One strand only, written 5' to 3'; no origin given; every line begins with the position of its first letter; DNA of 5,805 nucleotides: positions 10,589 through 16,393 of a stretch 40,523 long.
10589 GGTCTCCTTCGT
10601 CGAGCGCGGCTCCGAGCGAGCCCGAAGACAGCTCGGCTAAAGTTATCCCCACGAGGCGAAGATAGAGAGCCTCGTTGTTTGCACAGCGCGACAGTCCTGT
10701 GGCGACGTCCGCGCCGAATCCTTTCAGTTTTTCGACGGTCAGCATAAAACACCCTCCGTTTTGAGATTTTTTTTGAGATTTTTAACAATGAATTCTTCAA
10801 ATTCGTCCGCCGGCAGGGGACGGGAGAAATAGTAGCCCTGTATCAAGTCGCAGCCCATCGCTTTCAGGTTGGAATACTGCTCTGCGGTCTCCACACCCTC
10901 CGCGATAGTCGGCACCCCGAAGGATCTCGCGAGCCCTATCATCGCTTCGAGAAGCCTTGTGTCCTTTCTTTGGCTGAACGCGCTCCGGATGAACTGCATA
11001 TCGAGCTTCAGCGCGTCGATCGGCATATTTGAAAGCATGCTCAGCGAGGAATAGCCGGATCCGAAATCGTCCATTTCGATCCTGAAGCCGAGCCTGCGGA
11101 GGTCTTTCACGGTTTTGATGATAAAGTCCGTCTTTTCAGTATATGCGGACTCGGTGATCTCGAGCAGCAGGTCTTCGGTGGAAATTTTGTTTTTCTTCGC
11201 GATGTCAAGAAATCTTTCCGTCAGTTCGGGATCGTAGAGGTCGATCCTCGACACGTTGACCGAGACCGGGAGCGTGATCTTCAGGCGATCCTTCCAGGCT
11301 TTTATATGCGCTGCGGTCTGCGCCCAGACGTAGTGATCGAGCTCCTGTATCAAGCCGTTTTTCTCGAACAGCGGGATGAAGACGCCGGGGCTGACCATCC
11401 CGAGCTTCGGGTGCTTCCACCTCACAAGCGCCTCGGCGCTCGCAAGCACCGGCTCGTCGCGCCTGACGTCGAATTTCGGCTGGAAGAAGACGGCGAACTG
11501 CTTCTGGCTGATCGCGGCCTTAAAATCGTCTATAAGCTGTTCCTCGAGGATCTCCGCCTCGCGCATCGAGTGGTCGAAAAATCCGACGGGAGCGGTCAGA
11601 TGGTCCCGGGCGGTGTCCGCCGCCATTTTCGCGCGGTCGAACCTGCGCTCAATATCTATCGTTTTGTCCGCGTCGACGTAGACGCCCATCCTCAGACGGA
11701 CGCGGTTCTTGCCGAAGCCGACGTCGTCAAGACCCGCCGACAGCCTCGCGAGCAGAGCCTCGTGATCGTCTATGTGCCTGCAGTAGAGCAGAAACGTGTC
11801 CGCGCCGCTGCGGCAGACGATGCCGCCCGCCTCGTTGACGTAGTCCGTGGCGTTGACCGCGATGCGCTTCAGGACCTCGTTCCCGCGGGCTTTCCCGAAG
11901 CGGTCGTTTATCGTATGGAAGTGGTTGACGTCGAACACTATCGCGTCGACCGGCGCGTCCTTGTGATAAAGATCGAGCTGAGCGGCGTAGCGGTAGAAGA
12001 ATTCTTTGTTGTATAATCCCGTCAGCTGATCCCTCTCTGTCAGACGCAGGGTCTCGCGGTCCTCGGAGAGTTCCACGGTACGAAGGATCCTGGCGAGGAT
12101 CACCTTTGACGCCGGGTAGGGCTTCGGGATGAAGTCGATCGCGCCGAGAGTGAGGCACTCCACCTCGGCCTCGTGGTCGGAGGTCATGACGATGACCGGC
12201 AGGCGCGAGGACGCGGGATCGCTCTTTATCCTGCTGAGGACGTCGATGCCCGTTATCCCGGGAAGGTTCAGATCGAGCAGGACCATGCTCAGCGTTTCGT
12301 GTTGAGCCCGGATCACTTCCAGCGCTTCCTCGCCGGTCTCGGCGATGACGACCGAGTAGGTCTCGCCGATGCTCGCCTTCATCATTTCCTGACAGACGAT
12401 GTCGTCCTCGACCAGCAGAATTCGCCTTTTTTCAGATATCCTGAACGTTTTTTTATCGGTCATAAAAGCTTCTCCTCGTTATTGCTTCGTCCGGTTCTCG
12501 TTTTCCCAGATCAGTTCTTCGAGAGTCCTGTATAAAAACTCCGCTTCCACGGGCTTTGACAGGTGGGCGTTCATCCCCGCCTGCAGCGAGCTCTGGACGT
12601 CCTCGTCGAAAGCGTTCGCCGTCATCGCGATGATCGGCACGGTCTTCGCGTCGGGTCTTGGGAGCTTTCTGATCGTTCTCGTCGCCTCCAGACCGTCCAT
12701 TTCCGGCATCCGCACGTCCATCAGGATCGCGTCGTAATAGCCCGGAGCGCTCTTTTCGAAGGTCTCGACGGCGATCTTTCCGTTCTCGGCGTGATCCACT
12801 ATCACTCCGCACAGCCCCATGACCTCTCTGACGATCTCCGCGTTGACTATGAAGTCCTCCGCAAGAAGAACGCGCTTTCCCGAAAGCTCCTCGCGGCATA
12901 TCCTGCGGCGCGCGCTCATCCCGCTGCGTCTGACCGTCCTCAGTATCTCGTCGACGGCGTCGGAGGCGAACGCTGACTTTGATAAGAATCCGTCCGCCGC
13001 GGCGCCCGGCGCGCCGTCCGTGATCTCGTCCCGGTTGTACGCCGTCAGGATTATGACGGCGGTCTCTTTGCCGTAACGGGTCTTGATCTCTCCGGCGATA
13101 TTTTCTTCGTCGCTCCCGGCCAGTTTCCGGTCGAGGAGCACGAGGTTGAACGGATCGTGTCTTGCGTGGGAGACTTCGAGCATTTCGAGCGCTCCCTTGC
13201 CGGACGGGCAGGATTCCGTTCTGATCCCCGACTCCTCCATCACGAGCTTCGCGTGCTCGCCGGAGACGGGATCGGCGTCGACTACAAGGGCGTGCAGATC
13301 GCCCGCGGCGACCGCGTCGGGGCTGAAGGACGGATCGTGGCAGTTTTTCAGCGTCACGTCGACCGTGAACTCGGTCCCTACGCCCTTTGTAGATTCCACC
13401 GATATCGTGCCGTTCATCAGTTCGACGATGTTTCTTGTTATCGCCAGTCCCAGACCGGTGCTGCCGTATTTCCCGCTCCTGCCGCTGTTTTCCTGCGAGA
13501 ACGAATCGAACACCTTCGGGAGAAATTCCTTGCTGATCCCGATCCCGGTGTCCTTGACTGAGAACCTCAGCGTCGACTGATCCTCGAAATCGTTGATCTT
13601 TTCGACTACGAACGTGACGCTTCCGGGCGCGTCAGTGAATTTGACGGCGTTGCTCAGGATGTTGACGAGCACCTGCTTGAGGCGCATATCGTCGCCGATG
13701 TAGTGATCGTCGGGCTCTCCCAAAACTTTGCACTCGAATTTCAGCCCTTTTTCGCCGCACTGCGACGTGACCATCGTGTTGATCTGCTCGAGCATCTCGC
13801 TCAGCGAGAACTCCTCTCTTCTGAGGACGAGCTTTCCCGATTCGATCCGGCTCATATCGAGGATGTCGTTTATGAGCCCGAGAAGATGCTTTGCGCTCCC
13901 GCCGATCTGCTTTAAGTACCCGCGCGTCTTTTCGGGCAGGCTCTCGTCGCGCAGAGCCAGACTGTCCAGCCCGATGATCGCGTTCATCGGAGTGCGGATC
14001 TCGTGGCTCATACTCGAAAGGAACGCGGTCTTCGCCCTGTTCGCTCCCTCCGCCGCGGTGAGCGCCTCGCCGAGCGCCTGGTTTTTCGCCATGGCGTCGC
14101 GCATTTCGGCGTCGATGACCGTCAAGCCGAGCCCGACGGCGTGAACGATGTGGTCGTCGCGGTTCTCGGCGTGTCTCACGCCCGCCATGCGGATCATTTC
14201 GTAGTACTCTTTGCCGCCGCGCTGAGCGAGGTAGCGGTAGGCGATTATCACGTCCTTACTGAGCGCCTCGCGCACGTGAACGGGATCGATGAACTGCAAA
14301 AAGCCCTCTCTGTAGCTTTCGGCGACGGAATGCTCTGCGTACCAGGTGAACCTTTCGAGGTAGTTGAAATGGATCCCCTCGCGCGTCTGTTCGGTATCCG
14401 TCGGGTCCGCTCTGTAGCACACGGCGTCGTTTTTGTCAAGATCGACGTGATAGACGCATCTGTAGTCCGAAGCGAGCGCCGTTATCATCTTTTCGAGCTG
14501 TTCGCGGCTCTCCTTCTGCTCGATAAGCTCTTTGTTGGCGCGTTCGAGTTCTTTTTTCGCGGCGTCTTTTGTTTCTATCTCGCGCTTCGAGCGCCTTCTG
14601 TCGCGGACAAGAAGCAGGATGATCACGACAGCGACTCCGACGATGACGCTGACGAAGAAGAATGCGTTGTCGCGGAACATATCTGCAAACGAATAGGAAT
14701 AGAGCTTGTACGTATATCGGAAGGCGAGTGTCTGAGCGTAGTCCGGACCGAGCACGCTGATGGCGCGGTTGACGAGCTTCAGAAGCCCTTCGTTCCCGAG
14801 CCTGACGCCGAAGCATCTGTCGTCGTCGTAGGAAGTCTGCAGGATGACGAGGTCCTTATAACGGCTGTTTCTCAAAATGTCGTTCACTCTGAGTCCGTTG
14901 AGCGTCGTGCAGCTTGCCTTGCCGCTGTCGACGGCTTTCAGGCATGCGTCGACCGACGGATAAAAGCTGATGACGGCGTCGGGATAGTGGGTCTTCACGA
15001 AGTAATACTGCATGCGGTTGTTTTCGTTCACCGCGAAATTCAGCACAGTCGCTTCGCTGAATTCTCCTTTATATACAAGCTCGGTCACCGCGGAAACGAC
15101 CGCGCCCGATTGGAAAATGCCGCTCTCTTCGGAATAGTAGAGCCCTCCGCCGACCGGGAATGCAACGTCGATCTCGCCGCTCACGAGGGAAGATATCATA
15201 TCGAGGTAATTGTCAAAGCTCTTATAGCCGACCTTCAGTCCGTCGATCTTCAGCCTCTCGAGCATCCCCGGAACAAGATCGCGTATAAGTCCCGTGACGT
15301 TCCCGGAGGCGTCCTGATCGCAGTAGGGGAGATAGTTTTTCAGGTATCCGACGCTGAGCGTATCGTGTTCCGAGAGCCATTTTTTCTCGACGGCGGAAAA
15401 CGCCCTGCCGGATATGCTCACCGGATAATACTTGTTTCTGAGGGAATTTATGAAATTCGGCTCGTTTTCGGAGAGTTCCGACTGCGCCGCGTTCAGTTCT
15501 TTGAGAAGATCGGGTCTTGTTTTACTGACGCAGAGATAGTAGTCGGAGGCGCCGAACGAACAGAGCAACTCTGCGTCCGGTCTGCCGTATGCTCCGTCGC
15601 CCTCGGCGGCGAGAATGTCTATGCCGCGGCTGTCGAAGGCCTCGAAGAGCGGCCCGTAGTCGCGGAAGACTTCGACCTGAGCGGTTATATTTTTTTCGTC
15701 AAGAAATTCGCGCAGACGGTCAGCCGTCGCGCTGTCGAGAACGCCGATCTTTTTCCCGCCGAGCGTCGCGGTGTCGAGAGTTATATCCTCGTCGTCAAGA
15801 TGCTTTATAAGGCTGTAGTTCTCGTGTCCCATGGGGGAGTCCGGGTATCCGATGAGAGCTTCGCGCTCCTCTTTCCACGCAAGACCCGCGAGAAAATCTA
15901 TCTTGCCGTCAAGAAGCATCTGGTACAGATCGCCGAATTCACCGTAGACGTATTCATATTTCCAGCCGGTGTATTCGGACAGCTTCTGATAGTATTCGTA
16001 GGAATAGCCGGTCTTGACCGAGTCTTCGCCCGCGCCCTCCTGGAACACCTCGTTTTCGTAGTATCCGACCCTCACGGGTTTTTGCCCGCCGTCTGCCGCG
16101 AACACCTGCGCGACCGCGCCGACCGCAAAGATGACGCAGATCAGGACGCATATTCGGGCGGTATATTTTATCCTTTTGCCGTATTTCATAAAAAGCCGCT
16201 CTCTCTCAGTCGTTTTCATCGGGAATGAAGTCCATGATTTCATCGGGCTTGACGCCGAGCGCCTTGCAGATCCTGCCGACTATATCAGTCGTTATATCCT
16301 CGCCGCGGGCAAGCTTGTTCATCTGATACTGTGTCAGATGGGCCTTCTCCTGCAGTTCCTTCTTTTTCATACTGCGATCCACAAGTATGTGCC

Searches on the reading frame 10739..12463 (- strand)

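Call 8: search_protein_families(library=pfam, proteins=[window:10739-12463:-], max_evalue=0.001)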
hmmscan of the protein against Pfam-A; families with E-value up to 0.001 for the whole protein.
window:10739-12463:- (574 aa): 3 families
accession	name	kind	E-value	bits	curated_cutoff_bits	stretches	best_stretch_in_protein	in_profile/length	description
PF00563.25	EAL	-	1e-68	231.7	31.3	1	313-549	3-236/236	EAL domain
PF00072.30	Response_reg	-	1.9e-20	73.5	30.2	1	15-121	1-106/111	Response regulator receiver domain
PF00990.26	GGDEF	-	9.2e-17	61.7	23.8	1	144-286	3-155/161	Diguanylate cyclase, GGDEF domain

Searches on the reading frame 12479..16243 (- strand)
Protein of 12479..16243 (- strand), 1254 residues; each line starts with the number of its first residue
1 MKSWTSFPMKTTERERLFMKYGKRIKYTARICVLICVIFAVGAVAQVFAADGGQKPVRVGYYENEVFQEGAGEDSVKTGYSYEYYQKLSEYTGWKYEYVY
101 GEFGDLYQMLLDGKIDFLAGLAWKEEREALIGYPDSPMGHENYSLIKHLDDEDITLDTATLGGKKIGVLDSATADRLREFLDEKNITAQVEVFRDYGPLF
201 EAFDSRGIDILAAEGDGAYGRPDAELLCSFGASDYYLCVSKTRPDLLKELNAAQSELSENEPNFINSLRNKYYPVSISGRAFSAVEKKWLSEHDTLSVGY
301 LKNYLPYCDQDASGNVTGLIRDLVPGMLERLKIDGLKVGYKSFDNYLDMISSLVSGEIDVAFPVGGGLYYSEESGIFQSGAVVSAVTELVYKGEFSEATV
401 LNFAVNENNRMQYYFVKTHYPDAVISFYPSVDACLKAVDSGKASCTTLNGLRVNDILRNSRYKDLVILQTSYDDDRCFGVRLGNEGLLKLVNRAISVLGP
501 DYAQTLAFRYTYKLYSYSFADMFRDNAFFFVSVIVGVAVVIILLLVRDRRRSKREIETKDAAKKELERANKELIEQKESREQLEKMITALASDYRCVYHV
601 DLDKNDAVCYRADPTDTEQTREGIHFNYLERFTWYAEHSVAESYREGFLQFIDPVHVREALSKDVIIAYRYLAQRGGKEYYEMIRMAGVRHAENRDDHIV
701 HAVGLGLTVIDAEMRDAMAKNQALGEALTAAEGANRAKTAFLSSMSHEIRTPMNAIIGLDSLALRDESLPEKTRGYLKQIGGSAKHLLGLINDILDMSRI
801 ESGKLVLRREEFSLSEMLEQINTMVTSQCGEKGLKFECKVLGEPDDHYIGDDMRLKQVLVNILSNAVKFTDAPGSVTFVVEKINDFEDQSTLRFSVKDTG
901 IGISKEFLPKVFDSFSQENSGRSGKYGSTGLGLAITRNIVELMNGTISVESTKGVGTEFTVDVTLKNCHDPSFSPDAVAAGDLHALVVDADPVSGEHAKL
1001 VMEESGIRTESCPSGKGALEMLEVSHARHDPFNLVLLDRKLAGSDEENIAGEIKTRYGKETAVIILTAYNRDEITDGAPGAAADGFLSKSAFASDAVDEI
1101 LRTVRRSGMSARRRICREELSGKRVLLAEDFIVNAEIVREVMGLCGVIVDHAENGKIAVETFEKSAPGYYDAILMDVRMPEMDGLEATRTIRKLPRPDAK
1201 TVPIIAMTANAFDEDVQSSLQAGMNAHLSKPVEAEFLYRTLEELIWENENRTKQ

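Call 8: search_protein_families(library=pfam, proteins=[window:12479-16243:-], max_evalue=0.001)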
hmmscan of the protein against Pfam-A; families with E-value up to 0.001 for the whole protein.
window:12479-16243:- (1254 aa): 4 families
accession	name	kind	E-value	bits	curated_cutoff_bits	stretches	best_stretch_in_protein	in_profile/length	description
PF00072.30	Response_reg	-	3.5e-34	117.7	30.2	2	1125-1239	1-108/111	Response regulator receiver domain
PF02518.31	HATPase_c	-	3.7e-28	98.6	26.4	1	850-965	1-109/111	Histidine kinase-, DNA gyrase B-, and HSP90-like ATPase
PF00512.31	HisKA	-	2.6e-18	66.3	26.9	1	737-803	1-66/66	His Kinase A (phospho-acceptor) domain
PF00497.25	SBP_bac_3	-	1.3e-15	57.7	26.4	1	73-260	17-119/132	Bacterial extracellular solute-binding proteins, family 3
